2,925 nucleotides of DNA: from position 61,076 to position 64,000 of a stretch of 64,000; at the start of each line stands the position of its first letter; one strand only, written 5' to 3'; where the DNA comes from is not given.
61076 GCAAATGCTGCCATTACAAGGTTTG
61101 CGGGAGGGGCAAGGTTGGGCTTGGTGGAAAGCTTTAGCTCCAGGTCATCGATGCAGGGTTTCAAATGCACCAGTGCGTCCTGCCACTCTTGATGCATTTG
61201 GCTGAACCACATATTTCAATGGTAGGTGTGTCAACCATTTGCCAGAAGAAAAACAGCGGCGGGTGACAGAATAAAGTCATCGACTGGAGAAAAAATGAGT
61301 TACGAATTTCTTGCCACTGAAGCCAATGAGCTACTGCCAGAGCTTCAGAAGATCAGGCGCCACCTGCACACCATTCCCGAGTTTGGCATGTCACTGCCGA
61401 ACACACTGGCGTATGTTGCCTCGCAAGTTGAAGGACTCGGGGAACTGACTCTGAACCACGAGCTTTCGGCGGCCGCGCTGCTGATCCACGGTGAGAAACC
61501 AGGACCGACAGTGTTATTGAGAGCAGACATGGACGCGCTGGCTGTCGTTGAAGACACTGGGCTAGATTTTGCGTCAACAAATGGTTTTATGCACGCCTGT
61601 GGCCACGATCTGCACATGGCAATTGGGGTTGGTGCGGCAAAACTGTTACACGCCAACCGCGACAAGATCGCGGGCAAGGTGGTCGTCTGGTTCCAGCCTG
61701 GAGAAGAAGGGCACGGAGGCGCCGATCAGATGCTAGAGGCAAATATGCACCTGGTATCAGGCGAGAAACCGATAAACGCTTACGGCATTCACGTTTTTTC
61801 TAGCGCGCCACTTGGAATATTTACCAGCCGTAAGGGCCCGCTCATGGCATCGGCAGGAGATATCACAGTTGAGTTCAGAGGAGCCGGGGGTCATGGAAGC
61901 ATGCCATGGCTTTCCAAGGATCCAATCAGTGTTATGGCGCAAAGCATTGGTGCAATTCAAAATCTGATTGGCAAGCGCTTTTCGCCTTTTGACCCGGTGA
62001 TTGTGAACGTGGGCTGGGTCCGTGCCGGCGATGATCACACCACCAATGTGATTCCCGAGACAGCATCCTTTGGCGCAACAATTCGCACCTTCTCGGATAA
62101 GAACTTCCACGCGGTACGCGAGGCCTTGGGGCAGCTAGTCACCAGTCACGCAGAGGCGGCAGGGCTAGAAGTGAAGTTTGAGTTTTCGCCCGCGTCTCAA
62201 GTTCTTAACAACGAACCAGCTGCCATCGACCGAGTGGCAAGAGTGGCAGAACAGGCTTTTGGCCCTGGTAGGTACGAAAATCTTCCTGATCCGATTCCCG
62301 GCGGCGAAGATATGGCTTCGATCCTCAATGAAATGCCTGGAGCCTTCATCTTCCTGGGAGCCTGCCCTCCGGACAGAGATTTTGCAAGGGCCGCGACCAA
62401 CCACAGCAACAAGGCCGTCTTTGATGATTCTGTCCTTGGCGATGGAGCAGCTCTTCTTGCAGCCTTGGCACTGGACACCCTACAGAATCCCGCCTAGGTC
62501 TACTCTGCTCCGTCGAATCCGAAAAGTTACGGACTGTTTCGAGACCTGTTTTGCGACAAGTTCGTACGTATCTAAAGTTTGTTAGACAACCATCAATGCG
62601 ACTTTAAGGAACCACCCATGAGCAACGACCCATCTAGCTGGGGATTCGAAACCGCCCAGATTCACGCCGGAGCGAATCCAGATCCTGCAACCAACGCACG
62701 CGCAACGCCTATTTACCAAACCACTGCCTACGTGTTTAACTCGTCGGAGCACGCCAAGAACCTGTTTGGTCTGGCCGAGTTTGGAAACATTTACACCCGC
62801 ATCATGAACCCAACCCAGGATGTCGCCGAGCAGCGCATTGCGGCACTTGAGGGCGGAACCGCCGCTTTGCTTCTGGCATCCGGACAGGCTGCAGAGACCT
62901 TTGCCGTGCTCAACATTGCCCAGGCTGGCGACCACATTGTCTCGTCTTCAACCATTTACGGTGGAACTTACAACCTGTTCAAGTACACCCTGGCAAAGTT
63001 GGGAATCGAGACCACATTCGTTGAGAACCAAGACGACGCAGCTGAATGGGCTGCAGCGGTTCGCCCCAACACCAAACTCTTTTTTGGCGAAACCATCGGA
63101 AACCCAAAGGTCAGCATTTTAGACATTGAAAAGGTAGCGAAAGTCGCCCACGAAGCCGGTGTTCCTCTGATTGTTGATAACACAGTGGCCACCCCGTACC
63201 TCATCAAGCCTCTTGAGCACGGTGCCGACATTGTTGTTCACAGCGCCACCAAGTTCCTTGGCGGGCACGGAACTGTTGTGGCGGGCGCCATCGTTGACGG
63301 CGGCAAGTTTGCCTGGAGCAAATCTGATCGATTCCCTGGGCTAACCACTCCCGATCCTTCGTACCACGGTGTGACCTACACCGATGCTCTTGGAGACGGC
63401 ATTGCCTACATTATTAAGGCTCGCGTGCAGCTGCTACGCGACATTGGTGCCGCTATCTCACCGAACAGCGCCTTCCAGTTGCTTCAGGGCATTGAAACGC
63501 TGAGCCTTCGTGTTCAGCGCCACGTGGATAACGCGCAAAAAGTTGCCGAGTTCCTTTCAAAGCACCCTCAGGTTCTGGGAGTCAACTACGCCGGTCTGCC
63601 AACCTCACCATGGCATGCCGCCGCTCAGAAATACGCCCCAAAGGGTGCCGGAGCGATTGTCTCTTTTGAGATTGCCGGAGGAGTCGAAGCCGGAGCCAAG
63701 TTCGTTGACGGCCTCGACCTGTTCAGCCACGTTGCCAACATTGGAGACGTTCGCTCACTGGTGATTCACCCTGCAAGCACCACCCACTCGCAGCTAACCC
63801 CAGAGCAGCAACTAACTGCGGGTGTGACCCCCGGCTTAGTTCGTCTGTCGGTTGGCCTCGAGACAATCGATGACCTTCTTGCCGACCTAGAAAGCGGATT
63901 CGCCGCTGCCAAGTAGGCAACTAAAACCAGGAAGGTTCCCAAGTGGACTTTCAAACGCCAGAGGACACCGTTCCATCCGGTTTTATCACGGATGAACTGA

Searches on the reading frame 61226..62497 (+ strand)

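Call 93: search_protein_families(library=pfam, proteins=[window:61226-62497:+], max_evalue=0.00001)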
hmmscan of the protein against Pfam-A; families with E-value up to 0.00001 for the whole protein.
window:61226-62497:+ (423 aa): 2 families
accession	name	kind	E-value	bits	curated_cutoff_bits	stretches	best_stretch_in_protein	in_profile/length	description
PF01546.33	Peptidase_M20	-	4.4e-33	115.4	24.6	1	97-416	1-205/206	Peptidase family M20/M25/M40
PF07687.19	M20_dimer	-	4.6e-10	39.9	21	1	213-310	9-104/107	Peptidase dimerisation domain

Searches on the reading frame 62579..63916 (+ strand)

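Call 93: search_protein_families(library=pfam, proteins=[window:62579-63916:+], max_evalue=0.00001)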
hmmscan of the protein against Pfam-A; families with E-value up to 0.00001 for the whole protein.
window:62579-63916:+ (445 aa): 1 family
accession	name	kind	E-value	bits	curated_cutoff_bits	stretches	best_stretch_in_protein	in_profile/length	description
PF01053.26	Cys_Met_Meta_PP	-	2.9e-138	461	27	1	24-441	1-380/381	Cys/Met metabolism PLP-dependent enzyme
